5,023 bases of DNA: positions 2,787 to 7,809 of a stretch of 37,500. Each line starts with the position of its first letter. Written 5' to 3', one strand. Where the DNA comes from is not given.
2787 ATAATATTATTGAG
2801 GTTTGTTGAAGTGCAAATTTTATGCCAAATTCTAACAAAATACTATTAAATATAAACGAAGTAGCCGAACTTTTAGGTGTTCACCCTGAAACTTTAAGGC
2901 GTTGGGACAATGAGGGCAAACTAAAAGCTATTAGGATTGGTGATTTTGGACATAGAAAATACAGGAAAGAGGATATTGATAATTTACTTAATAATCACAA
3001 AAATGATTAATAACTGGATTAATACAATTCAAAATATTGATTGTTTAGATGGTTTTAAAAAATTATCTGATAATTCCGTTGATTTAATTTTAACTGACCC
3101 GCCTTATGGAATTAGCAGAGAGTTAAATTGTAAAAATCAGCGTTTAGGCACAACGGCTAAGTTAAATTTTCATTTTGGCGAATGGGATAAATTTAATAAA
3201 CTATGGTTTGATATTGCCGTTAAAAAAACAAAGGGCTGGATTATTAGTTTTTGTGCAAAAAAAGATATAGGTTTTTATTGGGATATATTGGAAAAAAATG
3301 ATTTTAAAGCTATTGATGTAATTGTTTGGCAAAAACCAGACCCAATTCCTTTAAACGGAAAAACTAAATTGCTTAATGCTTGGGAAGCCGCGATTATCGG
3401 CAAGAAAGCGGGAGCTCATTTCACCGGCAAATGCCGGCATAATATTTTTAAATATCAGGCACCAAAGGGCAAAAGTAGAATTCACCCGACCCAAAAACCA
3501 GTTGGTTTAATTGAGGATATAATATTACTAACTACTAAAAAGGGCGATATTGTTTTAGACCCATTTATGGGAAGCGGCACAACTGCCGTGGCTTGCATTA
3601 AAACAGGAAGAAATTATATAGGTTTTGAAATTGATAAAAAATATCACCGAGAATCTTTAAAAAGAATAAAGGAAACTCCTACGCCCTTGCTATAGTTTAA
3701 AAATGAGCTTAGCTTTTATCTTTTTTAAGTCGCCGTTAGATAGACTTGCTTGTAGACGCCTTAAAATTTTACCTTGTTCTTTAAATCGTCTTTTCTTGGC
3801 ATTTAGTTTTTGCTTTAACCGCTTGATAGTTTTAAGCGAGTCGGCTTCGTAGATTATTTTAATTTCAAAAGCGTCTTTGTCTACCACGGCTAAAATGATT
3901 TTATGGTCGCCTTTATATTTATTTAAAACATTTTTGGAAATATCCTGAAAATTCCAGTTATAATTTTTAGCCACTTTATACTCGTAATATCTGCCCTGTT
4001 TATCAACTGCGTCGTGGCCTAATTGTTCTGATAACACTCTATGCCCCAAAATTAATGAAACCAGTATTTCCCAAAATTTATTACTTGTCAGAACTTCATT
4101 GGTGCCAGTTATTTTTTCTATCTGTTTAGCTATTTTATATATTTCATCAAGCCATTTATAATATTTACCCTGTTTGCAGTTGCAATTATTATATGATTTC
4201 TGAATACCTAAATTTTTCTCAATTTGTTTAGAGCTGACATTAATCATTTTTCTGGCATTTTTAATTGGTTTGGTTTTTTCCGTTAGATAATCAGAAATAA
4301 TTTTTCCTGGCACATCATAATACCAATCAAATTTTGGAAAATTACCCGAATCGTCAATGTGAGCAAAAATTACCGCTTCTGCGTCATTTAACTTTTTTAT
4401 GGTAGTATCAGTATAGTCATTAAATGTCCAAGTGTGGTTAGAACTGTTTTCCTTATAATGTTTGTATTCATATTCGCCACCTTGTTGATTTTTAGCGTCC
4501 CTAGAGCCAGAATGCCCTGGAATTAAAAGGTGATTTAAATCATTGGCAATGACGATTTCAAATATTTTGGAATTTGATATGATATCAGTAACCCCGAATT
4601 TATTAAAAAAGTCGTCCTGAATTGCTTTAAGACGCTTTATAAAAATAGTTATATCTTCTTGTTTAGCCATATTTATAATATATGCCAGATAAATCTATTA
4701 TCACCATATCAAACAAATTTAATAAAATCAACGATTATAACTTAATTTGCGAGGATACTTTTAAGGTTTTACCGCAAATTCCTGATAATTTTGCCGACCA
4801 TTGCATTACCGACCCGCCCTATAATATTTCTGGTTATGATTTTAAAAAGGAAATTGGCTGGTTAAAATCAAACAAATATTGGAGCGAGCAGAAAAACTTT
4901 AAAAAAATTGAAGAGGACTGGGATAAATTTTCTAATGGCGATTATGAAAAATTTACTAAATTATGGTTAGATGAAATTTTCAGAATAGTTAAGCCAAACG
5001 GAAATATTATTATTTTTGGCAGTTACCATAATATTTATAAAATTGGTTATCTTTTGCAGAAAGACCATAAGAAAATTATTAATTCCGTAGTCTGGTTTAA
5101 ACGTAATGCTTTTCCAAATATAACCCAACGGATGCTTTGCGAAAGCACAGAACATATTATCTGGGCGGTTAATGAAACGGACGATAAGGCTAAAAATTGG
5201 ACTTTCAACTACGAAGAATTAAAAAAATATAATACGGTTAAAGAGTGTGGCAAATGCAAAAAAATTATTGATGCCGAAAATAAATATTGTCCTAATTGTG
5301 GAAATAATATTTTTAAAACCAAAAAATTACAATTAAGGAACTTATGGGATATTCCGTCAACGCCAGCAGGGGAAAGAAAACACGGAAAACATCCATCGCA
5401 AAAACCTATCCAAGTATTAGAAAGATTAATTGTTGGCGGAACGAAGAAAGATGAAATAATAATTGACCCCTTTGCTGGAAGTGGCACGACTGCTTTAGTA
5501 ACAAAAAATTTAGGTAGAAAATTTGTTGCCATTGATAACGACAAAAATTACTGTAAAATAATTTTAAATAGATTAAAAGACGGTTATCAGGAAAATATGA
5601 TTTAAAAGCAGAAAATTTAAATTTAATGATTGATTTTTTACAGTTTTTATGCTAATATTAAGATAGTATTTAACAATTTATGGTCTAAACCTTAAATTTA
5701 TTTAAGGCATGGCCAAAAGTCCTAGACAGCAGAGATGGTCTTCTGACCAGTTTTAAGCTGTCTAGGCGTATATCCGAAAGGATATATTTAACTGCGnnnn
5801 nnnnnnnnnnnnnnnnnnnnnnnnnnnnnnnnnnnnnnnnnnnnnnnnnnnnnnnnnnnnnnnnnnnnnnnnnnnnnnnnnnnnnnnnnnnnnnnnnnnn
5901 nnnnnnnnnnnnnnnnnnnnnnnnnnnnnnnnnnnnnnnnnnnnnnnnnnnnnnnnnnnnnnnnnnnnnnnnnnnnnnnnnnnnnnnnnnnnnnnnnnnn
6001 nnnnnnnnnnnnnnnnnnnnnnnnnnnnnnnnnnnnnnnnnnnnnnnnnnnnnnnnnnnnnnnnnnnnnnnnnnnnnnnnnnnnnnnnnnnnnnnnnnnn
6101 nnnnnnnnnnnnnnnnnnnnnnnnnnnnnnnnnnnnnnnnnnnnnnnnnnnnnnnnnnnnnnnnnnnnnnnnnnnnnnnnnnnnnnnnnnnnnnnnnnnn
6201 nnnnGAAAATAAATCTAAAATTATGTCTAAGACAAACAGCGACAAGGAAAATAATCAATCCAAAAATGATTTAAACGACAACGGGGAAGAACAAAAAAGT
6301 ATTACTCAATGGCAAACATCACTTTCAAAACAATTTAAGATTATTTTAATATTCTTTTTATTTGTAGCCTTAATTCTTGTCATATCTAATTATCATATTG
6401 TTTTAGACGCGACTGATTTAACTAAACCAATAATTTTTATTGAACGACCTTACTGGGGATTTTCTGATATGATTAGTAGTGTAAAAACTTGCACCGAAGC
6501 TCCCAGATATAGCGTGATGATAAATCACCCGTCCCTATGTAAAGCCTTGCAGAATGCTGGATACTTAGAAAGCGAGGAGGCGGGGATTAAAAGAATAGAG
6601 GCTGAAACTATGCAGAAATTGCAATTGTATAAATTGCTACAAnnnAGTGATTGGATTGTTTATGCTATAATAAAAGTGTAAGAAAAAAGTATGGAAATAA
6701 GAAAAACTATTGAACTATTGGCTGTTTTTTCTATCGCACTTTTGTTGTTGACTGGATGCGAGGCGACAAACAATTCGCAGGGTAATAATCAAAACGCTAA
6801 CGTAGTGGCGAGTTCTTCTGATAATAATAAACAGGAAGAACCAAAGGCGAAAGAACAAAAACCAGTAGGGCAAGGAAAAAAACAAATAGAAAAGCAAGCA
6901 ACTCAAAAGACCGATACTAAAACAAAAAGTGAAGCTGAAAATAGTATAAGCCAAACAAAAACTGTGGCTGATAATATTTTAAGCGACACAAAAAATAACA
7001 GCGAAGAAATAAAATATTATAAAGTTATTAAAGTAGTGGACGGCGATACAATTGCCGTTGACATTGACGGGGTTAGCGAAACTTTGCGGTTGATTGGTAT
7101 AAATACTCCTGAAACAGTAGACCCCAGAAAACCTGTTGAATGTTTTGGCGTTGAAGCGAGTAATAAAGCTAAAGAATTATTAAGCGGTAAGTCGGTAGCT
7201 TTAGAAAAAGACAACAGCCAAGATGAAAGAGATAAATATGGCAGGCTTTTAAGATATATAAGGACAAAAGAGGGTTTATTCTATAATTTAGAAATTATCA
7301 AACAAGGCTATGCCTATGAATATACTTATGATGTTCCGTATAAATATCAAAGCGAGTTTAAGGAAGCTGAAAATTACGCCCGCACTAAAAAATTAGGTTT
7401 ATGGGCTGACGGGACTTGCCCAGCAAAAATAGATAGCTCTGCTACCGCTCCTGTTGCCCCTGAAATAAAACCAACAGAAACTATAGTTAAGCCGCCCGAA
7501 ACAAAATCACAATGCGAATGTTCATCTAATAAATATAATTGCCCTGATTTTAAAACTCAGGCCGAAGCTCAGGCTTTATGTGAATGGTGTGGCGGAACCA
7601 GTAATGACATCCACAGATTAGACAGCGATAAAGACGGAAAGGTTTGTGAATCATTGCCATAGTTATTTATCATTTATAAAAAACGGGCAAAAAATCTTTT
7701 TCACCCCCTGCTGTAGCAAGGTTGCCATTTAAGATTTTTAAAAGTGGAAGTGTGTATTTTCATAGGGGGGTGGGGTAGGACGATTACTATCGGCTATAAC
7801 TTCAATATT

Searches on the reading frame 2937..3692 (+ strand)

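Call 22: search_protein_families(library=pfam, proteins=[window:2937-3692:+], max_evalue=0.01)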
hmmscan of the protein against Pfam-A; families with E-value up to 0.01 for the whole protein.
window:2937-3692:+ (252 aa): 2 families
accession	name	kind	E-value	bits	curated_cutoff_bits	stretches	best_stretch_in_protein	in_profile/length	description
PF01555.25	N6_N4_Mtase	-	3.3e-41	142.1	26.7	1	48-240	1-219/221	DNA methylase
PF01170.24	UPF0020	-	2.8e-06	27.6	22.3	0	41-69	113-143/197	RMKL-like, methyltransferase domain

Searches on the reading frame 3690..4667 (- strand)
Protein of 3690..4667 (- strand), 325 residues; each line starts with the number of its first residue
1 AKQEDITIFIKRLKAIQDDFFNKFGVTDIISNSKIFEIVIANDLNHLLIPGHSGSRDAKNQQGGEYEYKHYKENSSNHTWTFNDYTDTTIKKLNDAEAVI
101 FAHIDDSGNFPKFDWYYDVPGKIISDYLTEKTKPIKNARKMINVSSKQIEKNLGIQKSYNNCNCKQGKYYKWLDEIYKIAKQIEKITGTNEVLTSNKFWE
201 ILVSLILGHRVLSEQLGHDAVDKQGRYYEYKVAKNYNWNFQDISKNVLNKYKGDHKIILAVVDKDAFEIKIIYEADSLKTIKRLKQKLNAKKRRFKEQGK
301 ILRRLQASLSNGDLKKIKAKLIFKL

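Call 22: search_protein_families(library=pfam, proteins=[window:3690-4667:-], max_evalue=0.01)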
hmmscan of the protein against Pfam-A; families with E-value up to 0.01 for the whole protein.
window:3690-4667:- (325 aa): 2 families
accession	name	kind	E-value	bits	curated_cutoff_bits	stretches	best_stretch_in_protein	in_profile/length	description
PF09225.16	Endonuc-PvuII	-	0.00023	21.6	25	1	187-285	23-114/155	Restriction endonuclease PvuII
PF03985.18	Paf1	-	0.00055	19.5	24.7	1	213-297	257-325/418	Paf1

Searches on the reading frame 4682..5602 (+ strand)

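Call 22: search_protein_families(library=pfam, proteins=[window:4682-5602:+], max_evalue=0.01)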
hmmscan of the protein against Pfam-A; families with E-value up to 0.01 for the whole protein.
window:4682-5602:+ (307 aa): 7 families
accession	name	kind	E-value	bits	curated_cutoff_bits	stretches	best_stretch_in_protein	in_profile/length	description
PF01555.25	N6_N4_Mtase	-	1.7e-43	149.5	26.7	1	39-294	2-219/221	DNA methylase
PF17032.10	Zn_ribbon_15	-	0.00013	23.2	28.9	1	182-207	48-73/73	zinc-ribbon family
PF08772.16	Zn_ribbon_NOB1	-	0.00036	21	24.9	0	186-211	8-34/72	Nin one binding (NOB1) Zn-ribbon like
PF13248.11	Zn_ribbon_3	-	0.0014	18.5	27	1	187-210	3-26/26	zinc-ribbon domain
PF12773.13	DZR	-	0.0023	18.5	27.3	1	186-207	24-45/45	Double zinc ribbon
PF01170.24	UPF0020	-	0.004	17.3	22.3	0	253-292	25-64/197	RMKL-like, methyltransferase domain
PF02086.21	MethyltransfD12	-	0.0092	16.2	22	0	256-297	20-59/253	D12 class N6 adenine-specific DNA methyltransferase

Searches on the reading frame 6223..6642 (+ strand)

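Call 22: search_protein_families(library=pfam, proteins=[window:6223-6642:+], max_evalue=0.01)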
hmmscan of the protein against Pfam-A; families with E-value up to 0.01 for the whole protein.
window:6223-6642:+ (140 aa): 1 family
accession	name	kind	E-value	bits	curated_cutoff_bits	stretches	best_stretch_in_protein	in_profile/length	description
PF06024.17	Orf78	-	0.0047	17.6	29.4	1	5-62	27-88/101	Orf78 (ac78)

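Call 48: search_protein_families(library=padloc, proteins=[window:6223-6642:+], max_evalue=0.01)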
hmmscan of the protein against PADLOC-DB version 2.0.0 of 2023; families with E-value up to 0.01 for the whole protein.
window:6223-6642:+ (140 aa): 1 family
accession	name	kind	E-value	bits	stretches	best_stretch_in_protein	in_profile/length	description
PDLC00725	Effector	-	0.0036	14.7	1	23-62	150-190/293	4TM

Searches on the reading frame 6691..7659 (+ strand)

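Call 22: search_protein_families(library=pfam, proteins=[window:6691-7659:+], max_evalue=0.01)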
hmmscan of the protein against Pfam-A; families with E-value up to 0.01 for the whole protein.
window:6691-7659:+ (323 aa): 2 families
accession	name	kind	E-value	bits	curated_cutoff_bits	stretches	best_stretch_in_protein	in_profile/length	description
PF00565.23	SNase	-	7.9e-23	81.4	21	1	131-240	1-107/107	Staphylococcal nuclease homologue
PF05901.16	Excalibur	-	0.001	19.8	22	1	282-320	2-36/36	Excalibur calcium-binding domain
